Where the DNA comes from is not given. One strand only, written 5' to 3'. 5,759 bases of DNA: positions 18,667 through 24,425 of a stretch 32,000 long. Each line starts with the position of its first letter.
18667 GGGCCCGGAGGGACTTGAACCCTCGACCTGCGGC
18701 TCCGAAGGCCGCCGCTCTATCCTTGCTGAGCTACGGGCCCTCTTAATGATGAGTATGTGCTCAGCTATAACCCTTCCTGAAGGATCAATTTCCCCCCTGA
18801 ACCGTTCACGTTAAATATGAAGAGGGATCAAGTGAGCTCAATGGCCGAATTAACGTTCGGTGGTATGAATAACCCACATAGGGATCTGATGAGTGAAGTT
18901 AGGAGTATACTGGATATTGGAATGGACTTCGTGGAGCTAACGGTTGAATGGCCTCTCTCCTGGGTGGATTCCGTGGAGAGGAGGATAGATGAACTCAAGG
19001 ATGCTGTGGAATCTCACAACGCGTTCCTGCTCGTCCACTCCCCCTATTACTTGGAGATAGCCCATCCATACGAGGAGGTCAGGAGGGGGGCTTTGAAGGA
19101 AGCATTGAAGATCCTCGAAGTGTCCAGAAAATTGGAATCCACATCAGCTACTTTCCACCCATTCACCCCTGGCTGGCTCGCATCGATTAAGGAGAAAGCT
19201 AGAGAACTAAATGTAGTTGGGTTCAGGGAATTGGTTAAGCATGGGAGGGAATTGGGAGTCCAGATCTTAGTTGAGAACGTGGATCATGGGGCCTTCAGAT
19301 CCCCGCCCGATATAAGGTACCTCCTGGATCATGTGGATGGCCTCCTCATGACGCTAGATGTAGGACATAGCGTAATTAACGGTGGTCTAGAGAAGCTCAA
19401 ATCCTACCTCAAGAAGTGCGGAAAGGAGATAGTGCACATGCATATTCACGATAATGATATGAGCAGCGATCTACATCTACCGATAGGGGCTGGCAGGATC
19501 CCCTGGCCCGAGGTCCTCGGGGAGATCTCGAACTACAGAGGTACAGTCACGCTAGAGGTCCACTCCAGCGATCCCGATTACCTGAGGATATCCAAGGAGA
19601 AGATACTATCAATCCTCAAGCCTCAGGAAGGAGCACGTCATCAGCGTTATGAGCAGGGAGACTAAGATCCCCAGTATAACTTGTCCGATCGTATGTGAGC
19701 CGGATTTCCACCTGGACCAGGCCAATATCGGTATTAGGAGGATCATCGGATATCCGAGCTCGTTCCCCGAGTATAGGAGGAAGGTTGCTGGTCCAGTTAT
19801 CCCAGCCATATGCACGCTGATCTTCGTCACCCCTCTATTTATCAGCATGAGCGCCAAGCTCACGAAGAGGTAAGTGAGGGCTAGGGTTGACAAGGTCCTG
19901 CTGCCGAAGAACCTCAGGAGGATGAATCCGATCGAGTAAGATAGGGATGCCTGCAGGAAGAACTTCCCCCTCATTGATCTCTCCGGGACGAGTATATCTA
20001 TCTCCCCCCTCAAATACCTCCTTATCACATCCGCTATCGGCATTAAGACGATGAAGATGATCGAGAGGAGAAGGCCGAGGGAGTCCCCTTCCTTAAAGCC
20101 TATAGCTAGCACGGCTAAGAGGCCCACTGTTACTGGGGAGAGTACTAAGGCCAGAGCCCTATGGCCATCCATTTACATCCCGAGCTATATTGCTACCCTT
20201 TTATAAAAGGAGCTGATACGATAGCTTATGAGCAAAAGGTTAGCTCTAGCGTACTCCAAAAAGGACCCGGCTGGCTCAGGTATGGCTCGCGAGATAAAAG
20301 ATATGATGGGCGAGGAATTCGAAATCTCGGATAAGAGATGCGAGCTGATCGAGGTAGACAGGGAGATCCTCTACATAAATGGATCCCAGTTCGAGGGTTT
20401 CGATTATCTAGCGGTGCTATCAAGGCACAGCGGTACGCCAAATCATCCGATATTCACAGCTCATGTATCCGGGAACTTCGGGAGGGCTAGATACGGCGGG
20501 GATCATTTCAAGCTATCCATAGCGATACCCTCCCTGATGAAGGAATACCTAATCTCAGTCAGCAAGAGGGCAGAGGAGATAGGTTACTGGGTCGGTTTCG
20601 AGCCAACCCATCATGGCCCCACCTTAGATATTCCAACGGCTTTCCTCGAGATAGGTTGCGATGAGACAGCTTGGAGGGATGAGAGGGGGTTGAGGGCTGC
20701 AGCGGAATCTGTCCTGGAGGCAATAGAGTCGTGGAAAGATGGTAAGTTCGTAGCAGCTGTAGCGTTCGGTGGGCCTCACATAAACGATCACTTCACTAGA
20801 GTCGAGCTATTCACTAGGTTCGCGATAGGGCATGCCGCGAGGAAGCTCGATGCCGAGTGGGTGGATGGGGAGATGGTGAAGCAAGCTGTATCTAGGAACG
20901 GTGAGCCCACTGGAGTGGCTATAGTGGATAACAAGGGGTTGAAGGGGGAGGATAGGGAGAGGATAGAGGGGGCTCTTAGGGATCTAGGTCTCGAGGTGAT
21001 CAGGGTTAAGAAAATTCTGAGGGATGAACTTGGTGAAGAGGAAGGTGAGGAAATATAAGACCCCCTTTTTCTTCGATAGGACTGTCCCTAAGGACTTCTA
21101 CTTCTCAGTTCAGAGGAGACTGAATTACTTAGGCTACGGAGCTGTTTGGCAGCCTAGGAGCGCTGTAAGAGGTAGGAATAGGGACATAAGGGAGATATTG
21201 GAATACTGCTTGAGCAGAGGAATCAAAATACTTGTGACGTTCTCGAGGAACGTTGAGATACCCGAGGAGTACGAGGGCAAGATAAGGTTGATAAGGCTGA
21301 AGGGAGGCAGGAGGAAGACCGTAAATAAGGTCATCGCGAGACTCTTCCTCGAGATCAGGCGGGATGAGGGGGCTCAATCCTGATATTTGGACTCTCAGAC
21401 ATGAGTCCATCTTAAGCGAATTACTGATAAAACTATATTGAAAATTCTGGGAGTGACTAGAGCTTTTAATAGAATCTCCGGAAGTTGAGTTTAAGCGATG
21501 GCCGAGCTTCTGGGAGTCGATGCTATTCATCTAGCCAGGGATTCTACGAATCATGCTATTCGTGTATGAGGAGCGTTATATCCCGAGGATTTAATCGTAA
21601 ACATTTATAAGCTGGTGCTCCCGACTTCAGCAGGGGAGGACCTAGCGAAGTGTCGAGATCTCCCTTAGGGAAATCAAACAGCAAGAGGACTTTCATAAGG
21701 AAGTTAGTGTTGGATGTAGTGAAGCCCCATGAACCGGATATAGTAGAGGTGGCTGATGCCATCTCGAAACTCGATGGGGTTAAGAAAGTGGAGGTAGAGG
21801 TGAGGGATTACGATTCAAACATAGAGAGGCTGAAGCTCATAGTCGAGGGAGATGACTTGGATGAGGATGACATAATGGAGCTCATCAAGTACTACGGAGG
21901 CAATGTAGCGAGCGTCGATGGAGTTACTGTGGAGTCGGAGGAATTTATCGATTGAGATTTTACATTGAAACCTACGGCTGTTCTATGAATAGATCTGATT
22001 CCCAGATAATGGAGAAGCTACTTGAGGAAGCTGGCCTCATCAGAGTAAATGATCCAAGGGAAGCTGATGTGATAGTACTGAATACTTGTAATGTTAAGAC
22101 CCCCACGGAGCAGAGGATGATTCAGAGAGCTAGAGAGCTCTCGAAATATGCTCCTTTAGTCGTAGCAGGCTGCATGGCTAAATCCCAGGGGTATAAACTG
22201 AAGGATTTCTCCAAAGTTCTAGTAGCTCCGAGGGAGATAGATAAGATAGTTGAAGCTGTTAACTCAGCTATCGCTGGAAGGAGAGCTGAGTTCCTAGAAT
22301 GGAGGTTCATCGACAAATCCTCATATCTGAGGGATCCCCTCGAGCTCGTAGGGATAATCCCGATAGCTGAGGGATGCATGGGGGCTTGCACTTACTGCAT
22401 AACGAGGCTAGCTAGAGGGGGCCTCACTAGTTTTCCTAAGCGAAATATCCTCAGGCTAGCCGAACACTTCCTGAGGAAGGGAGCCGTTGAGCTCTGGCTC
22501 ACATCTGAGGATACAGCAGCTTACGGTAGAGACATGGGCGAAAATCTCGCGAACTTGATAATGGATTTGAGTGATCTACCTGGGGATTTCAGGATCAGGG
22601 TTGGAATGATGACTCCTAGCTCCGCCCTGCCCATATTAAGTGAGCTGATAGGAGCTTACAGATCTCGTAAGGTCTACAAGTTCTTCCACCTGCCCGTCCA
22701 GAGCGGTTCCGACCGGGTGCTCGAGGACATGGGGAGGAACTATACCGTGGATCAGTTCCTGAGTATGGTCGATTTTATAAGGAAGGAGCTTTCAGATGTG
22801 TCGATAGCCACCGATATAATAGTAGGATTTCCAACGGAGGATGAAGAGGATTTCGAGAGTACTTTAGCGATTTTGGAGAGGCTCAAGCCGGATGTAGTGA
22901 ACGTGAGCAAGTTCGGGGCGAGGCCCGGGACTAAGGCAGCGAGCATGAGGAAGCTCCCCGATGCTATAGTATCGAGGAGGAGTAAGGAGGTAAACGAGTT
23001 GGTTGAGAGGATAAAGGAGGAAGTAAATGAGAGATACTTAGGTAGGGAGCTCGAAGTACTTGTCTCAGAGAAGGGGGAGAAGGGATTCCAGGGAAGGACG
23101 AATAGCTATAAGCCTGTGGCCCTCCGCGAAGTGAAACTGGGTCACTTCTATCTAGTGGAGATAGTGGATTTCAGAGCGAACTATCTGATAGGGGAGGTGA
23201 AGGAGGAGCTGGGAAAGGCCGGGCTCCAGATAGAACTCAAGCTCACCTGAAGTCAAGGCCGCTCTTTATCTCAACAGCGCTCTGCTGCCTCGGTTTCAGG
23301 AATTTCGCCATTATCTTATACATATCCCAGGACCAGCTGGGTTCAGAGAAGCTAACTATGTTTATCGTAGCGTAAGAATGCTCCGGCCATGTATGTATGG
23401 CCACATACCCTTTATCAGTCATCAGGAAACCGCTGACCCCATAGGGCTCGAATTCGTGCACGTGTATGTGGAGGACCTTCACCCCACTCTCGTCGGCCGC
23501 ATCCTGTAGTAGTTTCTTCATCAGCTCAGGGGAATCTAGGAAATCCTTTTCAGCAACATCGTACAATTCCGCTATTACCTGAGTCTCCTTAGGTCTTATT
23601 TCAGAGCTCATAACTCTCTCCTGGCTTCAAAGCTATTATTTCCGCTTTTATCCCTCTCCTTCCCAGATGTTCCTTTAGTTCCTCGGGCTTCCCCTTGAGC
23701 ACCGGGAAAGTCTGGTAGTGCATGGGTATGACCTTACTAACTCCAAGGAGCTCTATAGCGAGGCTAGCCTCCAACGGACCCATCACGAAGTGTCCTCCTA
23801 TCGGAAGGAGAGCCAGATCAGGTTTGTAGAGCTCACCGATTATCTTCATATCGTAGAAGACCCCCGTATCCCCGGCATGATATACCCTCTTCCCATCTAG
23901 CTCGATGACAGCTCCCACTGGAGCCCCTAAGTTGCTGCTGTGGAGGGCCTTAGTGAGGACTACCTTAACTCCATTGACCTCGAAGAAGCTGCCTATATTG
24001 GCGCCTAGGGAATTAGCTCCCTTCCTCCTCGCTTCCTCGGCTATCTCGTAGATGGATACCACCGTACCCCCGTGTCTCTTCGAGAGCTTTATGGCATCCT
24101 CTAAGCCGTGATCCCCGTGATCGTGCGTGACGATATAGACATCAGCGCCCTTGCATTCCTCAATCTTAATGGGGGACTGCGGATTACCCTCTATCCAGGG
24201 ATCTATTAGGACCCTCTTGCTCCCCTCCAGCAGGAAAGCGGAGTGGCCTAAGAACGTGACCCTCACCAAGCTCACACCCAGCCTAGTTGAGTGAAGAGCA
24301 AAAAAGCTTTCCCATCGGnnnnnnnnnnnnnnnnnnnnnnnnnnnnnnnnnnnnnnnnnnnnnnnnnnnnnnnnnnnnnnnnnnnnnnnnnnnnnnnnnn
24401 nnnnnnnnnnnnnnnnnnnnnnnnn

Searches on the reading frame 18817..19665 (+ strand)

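Call 74: search_protein_families(library=pfam, proteins=[window:18817-19665:+], max_evalue=0.00001)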
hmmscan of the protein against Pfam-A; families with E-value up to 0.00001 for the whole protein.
window:18817-19665:+ (282 aa): 1 family
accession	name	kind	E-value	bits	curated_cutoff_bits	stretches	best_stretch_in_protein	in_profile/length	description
PF01261.30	AP_endonuc_2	-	1.9e-32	113.4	31.1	1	31-254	4-234/249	Xylose isomerase-like TIM barrel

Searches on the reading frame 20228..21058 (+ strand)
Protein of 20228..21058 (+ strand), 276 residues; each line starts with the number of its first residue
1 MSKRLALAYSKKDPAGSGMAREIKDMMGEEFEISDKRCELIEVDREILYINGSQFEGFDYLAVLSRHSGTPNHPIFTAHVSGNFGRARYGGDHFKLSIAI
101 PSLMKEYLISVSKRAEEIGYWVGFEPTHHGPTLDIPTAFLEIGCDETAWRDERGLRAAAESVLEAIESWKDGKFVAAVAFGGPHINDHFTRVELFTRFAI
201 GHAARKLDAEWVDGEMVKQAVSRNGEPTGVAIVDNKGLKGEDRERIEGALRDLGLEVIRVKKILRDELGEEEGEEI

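Call 74: search_protein_families(library=pfam, proteins=[window:20228-21058:+], max_evalue=0.00001)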
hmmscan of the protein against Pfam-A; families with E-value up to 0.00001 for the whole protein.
window:20228-21058:+ (276 aa): 1 family
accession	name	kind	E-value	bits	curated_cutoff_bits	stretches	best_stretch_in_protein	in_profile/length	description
PF04414.18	tRNA_deacylase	-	1.5e-59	201.4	33.6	1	56-258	3-205/205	D-aminoacyl-tRNA deacylase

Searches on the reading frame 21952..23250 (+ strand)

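Call 75: search_protein_families(library=pfam, proteins=[window:21952-23250:+], max_evalue=0.001)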
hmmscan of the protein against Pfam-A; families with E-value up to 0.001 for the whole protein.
window:21952-23250:+ (432 aa): 3 families
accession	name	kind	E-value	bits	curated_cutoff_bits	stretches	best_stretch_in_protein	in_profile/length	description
PF00919.26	UPF0004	-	4.3e-24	84.8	27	1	2-88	1-91/98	Uncharacterized protein family UPF0004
PF04055.27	Radical_SAM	-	1.8e-21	77.4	29.5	1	136-305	1-163/166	Radical SAM superfamily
PF01938.26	TRAM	-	4e-06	27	21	1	361-416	2-60/61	TRAM domain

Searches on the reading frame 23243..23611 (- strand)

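Call 75: search_protein_families(library=pfam, proteins=[window:23243-23611:-], max_evalue=0.001)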
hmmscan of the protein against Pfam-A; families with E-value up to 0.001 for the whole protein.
window:23243-23611:- (122 aa): 1 family
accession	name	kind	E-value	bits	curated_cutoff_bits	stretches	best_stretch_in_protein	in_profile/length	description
PF02675.21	AdoMet_dc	-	1e-25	90.6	25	1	12-116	2-105/107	S-adenosylmethionine decarboxylase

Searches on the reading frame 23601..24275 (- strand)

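Call 75: search_protein_families(library=pfam, proteins=[window:23601-24275:-], max_evalue=0.001)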
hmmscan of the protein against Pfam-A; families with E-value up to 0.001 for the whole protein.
window:23601-24275:- (224 aa): 3 families
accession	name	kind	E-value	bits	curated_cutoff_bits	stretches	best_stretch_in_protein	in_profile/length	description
PF12706.13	Lactamase_B_2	-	8.6e-23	81.4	27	1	21-187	2-200/200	Beta-lactamase superfamily domain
PF13483.12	Lactamase_B_3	-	4.8e-21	75.8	24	1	5-186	1-160/160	Beta-lactamase superfamily domain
PF00753.33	Lactamase_B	-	0.00053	20.4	22.7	0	7-186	2-196/196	Metallo-beta-lactamase superfamily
